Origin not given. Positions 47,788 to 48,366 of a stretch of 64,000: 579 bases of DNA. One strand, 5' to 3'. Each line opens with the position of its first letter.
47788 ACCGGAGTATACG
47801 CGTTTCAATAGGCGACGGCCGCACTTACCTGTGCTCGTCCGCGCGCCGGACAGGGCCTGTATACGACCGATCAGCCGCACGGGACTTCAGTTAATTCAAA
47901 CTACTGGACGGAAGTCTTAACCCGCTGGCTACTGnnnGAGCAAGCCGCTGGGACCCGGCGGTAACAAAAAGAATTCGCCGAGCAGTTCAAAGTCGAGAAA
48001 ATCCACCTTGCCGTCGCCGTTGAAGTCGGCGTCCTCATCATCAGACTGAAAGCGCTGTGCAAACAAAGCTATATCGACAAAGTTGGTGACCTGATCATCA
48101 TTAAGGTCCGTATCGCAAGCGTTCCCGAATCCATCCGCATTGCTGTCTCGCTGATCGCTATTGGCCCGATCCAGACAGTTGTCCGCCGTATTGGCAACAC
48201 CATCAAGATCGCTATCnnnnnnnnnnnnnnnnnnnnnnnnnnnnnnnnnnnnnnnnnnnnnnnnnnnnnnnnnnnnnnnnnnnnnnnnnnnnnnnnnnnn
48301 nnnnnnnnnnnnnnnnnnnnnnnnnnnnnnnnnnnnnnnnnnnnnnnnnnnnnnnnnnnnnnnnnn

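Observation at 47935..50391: Subtilase homolog with the whole catalytic triad replaced (pseudo-protease) but with propeptide, PA insert and oxyanion Asn retained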

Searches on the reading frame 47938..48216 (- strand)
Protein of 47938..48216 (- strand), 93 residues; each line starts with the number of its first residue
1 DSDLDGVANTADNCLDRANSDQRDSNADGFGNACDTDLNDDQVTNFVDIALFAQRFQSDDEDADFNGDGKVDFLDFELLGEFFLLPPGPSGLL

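Call 66: find_homologous_proteins(query=window:47938-48216:-, max_evalue=0.00001)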
Query seq(93 aa) (93 aa): 25 proteins with E <= 0.00001 among 27 candidates.
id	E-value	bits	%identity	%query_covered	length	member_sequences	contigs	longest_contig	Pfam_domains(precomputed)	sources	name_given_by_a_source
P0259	3.6e-37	145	74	99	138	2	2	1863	PF02412.24,PF00404.25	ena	-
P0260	2.4e-21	94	58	99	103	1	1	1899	PF02412.24,PF00404.25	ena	-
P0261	2.7e-21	94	53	92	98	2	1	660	-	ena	-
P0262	2.8e-21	94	54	85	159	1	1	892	PF02412.24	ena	-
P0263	7.0e-21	92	60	98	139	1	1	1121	-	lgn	-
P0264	7.6e-21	92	60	87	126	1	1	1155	PF00404.25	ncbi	-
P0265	2.8e-20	91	53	99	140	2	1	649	PF02412.24,PF00404.25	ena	-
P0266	2.8e-20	91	60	88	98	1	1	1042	PF00404.25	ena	-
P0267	4.4e-20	90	54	97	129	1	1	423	PF02412.24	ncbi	-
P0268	1.4e-17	82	50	99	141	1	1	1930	-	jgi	jgi:hypothetical protein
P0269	2.1e-16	78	48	99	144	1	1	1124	PF02412.24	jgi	jgi:hypothetical protein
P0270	2.8e-16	78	44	92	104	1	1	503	-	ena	-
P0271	2.6e-13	68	44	86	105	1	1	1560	-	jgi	jgi:hypothetical protein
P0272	1.8e-12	66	50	99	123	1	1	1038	-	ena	-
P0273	2.2e-12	65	42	99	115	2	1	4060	PF02412.24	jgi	-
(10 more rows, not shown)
